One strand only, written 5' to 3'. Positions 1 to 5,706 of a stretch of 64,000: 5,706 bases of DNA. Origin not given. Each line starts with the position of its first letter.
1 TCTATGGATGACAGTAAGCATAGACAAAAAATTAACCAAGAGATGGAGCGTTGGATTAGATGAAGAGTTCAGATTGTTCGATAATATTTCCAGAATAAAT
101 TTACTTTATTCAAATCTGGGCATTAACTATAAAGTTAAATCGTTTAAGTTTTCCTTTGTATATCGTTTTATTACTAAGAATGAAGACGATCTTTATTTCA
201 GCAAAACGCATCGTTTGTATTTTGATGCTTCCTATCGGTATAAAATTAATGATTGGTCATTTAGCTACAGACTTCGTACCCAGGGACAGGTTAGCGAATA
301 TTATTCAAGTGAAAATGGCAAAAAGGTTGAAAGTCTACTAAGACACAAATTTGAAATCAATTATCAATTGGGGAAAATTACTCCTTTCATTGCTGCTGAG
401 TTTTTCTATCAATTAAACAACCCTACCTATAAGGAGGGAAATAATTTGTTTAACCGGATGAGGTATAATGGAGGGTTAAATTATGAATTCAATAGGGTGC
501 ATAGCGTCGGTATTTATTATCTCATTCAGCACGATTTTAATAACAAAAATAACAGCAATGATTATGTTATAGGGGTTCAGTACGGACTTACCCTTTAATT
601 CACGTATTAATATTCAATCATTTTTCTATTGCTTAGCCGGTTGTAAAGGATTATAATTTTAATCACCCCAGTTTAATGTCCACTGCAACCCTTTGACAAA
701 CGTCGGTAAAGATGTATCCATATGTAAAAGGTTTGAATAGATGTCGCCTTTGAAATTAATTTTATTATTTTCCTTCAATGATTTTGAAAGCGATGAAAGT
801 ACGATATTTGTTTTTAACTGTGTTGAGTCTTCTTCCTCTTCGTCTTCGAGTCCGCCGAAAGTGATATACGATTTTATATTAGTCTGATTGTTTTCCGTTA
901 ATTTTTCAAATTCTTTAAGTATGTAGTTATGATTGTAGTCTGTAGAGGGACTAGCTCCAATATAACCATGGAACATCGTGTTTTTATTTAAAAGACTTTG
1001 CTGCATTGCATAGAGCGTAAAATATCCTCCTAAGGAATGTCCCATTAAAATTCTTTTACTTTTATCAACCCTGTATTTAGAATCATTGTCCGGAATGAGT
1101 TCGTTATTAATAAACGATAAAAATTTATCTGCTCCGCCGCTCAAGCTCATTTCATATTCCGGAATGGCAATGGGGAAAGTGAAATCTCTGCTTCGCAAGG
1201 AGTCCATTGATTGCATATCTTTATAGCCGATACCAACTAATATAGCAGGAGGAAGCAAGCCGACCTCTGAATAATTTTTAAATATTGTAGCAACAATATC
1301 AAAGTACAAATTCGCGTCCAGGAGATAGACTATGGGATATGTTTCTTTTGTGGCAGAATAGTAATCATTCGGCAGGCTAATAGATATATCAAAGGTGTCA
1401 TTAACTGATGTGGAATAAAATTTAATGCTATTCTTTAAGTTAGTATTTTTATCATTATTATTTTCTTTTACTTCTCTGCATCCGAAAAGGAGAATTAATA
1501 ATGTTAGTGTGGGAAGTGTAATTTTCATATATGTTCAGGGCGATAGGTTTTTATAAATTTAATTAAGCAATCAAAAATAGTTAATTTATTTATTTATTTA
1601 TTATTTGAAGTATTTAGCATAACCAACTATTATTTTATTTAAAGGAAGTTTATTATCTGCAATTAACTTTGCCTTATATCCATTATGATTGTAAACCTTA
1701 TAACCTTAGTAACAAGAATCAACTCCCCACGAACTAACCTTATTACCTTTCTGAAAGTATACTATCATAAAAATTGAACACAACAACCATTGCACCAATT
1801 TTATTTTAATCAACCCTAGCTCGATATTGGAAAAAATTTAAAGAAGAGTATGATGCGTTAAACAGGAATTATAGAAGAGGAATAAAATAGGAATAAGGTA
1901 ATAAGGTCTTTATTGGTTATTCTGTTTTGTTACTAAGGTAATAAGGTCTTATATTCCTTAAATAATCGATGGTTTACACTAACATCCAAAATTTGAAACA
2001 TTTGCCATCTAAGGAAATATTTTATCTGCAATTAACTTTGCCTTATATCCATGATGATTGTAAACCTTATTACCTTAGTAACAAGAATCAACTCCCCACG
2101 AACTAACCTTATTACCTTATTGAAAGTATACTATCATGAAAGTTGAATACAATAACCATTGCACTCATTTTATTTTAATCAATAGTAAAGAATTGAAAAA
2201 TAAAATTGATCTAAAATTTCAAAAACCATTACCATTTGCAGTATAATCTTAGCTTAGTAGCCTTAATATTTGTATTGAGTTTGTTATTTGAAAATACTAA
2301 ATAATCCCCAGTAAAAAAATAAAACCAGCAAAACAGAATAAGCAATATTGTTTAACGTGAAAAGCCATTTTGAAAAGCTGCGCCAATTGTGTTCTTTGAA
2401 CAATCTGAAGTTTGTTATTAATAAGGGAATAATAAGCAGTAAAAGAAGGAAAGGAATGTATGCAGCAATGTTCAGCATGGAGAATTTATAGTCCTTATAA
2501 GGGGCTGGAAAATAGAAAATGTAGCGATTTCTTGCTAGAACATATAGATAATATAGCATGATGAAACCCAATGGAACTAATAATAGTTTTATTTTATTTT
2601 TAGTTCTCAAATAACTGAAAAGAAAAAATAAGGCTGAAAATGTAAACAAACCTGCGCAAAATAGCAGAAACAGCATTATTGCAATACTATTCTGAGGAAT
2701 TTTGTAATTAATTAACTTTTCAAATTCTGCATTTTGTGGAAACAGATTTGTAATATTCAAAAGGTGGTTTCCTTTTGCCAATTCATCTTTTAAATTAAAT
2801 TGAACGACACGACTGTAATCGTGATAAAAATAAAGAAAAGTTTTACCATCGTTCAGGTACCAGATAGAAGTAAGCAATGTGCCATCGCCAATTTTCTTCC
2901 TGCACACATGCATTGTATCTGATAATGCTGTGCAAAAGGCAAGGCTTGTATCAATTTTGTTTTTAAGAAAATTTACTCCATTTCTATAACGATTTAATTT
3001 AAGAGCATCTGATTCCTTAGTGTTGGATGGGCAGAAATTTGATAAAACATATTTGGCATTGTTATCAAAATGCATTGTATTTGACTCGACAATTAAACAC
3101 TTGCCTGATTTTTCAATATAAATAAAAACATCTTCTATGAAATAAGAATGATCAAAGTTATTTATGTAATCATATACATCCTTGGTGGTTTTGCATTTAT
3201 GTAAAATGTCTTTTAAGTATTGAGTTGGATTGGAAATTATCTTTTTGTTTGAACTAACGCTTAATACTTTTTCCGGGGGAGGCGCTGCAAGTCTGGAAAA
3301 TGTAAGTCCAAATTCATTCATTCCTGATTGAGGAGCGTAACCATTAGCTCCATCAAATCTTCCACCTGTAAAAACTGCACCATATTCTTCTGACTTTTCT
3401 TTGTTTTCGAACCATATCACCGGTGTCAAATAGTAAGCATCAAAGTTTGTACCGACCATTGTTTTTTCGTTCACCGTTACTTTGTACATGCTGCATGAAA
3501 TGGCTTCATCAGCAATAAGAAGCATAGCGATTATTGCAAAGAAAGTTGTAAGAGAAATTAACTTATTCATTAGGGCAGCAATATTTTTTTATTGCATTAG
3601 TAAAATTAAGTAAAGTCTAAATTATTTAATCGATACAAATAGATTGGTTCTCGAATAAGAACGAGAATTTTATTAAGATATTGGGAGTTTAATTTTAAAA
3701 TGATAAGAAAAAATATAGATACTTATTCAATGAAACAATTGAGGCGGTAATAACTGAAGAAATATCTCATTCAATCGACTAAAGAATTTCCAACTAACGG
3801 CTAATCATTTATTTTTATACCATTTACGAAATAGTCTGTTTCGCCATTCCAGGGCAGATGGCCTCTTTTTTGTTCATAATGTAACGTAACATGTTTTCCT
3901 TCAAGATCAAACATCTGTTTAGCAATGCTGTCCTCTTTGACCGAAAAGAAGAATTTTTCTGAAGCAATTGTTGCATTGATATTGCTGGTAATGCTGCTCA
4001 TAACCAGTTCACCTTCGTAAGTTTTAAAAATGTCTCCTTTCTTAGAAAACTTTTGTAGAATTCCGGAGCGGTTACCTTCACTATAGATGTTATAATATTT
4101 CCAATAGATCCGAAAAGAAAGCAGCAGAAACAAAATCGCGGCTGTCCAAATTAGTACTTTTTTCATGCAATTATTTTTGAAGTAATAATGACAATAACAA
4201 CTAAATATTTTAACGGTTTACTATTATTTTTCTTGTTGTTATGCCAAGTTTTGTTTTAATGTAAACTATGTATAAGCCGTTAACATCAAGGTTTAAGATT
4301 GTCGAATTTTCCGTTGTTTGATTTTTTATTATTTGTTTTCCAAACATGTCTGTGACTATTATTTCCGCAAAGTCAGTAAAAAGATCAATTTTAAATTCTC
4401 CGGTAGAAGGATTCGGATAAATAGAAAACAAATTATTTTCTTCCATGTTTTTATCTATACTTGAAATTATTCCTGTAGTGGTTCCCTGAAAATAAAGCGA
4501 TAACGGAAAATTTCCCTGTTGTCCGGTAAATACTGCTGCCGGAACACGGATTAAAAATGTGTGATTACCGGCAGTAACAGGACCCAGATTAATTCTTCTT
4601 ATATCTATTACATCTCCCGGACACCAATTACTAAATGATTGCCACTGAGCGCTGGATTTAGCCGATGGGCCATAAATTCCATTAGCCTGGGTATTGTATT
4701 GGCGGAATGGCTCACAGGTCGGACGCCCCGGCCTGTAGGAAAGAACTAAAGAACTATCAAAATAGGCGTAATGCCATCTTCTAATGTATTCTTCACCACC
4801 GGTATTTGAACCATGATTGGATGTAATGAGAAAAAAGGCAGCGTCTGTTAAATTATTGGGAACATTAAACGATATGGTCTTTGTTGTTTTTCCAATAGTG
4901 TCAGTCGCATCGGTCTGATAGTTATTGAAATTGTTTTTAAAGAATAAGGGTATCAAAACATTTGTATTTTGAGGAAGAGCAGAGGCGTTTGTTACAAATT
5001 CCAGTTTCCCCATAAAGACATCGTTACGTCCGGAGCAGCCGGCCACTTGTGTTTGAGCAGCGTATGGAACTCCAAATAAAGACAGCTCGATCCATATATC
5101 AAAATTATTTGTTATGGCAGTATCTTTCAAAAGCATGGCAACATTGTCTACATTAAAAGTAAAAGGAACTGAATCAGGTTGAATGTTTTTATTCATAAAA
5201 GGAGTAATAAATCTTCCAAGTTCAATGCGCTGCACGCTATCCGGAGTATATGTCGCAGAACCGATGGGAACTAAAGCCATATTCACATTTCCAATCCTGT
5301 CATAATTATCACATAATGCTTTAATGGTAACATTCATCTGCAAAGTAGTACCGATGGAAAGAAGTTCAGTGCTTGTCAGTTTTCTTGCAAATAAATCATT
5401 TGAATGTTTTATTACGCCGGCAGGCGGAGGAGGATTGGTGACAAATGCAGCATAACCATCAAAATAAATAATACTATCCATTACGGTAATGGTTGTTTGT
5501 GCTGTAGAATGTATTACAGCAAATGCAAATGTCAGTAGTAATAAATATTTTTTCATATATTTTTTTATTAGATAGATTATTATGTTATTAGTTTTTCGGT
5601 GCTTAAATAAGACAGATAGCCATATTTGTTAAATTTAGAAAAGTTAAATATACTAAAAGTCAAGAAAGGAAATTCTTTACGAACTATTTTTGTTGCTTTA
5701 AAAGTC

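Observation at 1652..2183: Paired-box repeat family, locus 1: 12-mer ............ boxes in pairs at fixed 41 bp spacing, in direct and inverted arrangement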

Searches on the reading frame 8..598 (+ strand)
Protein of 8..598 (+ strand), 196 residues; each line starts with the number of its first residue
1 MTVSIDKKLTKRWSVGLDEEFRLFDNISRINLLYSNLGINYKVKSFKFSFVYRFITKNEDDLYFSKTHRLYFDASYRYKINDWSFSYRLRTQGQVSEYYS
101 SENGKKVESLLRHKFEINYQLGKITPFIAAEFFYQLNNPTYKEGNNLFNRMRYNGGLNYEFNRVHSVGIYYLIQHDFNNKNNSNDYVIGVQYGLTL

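Call 19: search_protein_families(library=pfam, proteins=[window:8-598:+])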
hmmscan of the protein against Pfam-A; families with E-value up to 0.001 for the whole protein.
window:8-598:+ (196 aa): 2 families
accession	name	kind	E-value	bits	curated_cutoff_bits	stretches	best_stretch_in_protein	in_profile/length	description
PF10677.15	DUF2490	-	6.7e-25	88.3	29.8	1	2-183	6-184/186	Protein of unknown function (DUF2490)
PF13609.12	Porin_4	-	0.00033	21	27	0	115-194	219-292/310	Gram-negative porin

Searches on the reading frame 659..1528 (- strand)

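Call 19: search_protein_families(library=pfam, proteins=[window:659-1528:-])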
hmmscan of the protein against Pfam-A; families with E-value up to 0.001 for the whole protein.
window:659-1528:- (289 aa): 1 family
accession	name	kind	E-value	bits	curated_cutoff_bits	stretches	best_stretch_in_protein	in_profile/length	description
PF00756.26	Esterase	-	5.4e-18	66.1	22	1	39-176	1-134/251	Putative esterase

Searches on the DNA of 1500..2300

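Call 18: search_rna_families(source=window, start=1500, end=2300, threshold=evalue, max_evalue=10)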
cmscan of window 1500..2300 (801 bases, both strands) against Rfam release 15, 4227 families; matches with E-value up to 10: 4.
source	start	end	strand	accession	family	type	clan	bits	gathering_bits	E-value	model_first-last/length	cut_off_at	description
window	1883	1986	+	RF01457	rli22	Gene; sRNA;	CL00114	18.3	80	3.1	1-111/111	no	Listeria sRNA rli22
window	2003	2081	+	RF01797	fstAT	Gene; antitoxin;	-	17.1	72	4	1-94/94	no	Fst antitoxin sRNA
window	2043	2091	+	RF00147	SNORD34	Gene; snRNA; snoRNA; CD-box;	CL00055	16.7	38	4.1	1-79/79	no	Small nucleolar RNA SNORD34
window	1767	1827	-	RF01697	Chlorobi-RRM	Cis-reg;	-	14.1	45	8.3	1-73/73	no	Chlorobi-RRM RNA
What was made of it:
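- On Known structured RNA or sRNA (Rfam 15): Only chance-level hits (E of 3 or more) in 1500-2300 (call 18).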

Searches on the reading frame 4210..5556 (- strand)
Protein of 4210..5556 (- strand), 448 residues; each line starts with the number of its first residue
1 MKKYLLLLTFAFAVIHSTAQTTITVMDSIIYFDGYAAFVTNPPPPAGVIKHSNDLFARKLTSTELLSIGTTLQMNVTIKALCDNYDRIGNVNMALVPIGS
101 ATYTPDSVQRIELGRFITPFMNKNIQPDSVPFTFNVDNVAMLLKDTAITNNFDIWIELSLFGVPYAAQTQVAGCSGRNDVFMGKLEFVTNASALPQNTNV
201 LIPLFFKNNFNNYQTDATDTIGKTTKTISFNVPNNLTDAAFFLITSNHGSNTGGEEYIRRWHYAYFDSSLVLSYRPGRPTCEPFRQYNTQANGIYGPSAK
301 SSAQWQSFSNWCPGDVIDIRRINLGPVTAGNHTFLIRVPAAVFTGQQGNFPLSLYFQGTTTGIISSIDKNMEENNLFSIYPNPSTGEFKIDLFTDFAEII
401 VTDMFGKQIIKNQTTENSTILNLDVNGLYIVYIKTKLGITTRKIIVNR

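Call 19: search_protein_families(library=pfam, proteins=[window:4210-5556:-])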
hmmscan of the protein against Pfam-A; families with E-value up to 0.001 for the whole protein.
window:4210-5556:- (448 aa): 3 families
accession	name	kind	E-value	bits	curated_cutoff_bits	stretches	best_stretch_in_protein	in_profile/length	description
PF09113.15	N-glycanase_C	-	6.3e-25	88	25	1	223-355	8-138/140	Peptide-N-glycosidase F, C terminal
PF09112.15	N-glycanase_N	-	3e-14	53.6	22.4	1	22-172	1-171/177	Peptide-N-glycosidase F, N terminal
PF18962.6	Por_Secre_tail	-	8.1e-09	36.1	27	1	379-446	1-75/75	Secretion system C-terminal sorting domain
